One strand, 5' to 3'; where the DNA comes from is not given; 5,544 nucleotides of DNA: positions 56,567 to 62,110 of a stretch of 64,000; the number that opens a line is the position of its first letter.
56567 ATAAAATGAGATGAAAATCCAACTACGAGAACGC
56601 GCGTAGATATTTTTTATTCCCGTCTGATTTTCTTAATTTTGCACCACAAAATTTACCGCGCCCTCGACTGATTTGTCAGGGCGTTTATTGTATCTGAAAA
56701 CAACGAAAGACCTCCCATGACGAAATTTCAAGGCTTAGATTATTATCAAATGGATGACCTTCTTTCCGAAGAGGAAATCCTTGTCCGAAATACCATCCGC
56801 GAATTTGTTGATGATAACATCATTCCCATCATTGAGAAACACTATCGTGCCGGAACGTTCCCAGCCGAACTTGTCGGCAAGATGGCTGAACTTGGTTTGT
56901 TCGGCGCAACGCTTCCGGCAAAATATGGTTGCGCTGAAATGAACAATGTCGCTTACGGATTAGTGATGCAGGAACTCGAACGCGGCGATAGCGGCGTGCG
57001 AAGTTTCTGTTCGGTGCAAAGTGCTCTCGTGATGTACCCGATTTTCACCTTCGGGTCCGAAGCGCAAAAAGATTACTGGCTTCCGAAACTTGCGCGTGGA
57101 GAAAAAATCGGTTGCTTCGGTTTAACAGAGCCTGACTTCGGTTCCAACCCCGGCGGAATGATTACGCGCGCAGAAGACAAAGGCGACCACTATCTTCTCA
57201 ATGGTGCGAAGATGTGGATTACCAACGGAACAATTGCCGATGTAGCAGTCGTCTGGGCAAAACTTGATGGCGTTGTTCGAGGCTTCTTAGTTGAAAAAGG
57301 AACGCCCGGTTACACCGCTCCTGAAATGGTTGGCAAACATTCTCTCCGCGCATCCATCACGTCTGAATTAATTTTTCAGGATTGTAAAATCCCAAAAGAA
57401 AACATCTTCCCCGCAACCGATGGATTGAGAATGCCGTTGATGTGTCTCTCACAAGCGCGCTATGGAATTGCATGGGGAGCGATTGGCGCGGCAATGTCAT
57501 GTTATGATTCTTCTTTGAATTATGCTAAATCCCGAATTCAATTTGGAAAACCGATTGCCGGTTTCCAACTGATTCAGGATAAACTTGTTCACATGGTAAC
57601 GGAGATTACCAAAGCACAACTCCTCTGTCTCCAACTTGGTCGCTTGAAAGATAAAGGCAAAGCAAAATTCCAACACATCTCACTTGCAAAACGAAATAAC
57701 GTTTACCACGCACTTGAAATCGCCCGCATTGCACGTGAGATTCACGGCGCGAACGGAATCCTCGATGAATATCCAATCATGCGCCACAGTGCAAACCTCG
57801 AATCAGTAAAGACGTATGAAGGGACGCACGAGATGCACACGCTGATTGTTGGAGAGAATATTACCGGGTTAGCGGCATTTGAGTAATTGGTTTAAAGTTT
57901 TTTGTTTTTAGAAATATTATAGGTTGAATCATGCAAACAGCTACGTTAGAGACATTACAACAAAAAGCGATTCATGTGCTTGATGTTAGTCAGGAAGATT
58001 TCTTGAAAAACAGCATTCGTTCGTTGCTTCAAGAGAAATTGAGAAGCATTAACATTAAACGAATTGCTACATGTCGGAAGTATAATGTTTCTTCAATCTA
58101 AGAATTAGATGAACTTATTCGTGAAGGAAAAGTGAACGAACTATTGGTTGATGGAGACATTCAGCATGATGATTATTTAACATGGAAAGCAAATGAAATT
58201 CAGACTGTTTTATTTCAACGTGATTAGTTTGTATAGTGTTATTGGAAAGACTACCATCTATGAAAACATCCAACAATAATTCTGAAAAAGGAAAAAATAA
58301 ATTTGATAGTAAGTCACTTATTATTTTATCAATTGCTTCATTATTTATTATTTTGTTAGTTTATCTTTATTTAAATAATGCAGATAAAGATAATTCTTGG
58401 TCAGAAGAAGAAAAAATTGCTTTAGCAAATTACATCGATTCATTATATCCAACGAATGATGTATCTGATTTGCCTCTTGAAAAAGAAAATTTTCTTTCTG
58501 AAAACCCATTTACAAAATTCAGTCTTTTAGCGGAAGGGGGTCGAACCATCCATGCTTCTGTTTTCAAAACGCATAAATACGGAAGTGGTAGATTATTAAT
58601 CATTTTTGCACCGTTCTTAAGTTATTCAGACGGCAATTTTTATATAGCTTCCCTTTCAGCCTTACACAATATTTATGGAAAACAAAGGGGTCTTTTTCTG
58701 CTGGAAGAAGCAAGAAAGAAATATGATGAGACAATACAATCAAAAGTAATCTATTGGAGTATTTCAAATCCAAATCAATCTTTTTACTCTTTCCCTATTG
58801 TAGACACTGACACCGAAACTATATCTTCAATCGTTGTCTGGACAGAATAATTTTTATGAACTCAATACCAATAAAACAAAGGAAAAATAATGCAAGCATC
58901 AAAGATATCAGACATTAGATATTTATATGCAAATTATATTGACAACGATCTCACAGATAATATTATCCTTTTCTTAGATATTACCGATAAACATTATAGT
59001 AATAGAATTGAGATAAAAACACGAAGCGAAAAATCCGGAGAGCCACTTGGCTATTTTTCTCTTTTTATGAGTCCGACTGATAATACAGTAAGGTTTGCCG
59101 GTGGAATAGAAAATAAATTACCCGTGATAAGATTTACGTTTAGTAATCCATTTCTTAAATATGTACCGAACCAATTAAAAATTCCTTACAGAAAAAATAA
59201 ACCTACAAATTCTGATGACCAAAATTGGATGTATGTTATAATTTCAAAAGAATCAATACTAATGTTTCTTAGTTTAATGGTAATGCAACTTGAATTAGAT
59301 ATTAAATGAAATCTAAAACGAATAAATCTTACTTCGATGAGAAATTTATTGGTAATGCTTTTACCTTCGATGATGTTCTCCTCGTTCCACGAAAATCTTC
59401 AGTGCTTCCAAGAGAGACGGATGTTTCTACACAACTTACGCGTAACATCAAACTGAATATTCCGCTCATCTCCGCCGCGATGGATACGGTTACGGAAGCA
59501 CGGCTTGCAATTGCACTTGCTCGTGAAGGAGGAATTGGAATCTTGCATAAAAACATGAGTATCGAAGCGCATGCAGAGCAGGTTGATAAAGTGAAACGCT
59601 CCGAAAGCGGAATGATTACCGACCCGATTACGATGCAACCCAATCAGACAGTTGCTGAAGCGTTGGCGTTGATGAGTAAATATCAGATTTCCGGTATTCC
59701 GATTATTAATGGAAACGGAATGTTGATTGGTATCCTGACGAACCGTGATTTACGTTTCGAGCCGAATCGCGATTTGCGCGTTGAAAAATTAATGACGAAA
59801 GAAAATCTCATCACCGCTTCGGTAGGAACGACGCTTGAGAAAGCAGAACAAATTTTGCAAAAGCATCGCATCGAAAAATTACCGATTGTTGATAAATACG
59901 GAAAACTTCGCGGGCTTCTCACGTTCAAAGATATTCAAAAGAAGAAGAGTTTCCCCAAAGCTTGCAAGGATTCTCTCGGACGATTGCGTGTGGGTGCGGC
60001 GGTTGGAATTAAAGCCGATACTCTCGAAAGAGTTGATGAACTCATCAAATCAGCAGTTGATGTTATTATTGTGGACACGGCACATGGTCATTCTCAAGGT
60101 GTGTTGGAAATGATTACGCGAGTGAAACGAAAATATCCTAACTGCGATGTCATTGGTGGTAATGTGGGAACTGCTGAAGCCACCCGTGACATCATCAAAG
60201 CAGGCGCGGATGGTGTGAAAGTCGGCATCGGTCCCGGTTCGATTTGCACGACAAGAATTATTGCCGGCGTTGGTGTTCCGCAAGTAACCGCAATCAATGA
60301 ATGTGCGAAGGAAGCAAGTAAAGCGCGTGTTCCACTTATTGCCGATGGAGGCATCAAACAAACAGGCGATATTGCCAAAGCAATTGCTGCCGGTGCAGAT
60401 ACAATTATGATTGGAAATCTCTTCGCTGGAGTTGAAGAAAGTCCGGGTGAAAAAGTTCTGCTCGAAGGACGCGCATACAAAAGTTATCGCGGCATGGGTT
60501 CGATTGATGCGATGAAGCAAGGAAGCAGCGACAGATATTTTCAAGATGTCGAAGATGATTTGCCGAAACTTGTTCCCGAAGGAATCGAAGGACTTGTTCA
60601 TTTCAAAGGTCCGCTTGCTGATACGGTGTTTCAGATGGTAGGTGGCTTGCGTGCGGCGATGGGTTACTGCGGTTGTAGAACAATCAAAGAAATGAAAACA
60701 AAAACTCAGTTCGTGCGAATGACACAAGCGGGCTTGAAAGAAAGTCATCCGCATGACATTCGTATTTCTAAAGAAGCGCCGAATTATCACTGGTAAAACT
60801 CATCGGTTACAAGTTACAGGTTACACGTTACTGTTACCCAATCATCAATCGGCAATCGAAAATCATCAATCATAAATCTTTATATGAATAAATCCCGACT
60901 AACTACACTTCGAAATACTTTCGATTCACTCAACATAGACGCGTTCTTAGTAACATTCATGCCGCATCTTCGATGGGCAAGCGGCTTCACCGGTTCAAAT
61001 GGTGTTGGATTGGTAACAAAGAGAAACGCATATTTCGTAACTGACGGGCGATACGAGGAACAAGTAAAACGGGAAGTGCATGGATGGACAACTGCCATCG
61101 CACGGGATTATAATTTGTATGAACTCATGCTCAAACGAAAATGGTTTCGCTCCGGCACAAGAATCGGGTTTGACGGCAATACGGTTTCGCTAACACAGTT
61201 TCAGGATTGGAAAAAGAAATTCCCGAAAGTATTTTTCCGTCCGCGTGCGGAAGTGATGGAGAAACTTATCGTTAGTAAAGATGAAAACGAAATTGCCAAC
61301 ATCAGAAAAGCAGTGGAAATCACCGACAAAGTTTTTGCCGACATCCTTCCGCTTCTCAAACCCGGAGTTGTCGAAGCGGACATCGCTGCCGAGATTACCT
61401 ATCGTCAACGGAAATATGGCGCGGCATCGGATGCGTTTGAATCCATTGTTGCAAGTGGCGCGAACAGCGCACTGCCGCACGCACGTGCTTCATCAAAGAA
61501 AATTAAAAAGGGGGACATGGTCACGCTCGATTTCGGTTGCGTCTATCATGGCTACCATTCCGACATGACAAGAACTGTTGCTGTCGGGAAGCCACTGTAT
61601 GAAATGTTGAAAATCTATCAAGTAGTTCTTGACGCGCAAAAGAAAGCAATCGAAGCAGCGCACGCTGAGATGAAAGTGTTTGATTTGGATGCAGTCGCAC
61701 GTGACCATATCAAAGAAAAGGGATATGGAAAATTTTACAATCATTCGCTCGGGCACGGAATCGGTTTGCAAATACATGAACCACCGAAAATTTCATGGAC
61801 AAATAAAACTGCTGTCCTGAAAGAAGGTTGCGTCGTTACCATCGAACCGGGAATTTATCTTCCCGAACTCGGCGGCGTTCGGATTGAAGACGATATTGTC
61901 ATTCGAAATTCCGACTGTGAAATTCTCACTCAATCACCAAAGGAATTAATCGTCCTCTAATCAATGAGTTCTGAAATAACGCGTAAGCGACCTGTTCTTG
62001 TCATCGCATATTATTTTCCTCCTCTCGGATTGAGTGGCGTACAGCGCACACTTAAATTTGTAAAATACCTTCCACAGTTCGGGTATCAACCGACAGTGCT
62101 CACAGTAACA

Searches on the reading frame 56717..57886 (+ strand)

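Call 26: search_protein_families(library=pfam, proteins=[window:56717-57886:+], max_evalue=0.001)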
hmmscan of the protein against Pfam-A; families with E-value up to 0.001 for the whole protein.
window:56717-57886:+ (389 aa): 4 families
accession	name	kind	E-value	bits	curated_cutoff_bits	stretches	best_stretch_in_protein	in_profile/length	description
PF02771.21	Acyl-CoA_dh_N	-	3.2e-37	127.8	22.9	1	17-129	1-113/113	Acyl-CoA dehydrogenase, N-terminal domain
PF00441.29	Acyl-CoA_dh_1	-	7.9e-34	117.4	22.4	1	235-382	2-149/150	Acyl-CoA dehydrogenase, C-terminal domain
PF02770.24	Acyl-CoA_dh_M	-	2.9e-20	72.7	33.3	1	133-223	1-97/97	Acyl-CoA dehydrogenase, middle domain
PF08028.16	Acyl-CoA_dh_2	-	1.9e-09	38.4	22.7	1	250-370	2-132/134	Acyl-CoA dehydrogenase, C-terminal domain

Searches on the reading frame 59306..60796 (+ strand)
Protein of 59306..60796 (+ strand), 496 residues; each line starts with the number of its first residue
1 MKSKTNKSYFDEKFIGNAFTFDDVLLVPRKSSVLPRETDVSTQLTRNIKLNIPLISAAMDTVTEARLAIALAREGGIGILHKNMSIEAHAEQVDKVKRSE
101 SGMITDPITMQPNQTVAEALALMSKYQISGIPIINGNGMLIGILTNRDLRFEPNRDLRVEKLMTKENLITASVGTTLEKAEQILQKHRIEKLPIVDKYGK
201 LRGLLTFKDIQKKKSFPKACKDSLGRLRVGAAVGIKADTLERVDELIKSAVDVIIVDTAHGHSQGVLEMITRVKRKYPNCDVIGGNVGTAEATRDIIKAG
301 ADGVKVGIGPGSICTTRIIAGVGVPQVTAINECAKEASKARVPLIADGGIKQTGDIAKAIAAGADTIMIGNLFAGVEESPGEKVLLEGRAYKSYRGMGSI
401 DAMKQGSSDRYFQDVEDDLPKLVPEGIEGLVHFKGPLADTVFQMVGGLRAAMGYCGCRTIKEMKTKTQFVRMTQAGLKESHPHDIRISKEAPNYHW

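Call 26: search_protein_families(library=pfam, proteins=[window:59306-60796:+], max_evalue=0.001)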
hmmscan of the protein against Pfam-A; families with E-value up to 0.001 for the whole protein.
window:59306-60796:+ (496 aa): 6 families
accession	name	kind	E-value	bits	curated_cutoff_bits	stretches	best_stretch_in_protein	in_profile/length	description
PF00478.31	IMPDH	-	3.2e-165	549.7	25.6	1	18-483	1-345/345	IMP dehydrogenase / GMP reductase domain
PF00571.33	CBS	-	1.7e-25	89.5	24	2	103-150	5-52/57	CBS domain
PF03060.21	NMO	-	1.5e-11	44.7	28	1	219-383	82-235/331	Nitronate monooxygenase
PF01070.24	FMN_dh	-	2.8e-08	33.6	24.9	1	287-373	226-305/350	FMN-dependent dehydrogenase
PF01645.23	Glu_synthase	-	7.7e-06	25.8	20.4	1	287-371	222-305/369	Conserved region in glutamate synthase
PF01884.23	PcrB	-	0.00025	21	23.9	0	328-374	169-212/226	PcrB family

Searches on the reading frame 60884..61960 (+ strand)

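Call 26: search_protein_families(library=pfam, proteins=[window:60884-61960:+], max_evalue=0.001)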
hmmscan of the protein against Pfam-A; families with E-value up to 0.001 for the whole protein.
window:60884-61960:+ (358 aa): 2 families
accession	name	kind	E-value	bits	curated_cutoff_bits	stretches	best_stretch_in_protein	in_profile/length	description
PF00557.29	Peptidase_M24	-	1.2e-70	238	23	1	139-341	2-207/208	Metallopeptidase family M24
PF01321.24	Creatinase_N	-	1.3e-19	71.4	22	1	5-127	1-124/128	Creatinase/Prolidase N-terminal domain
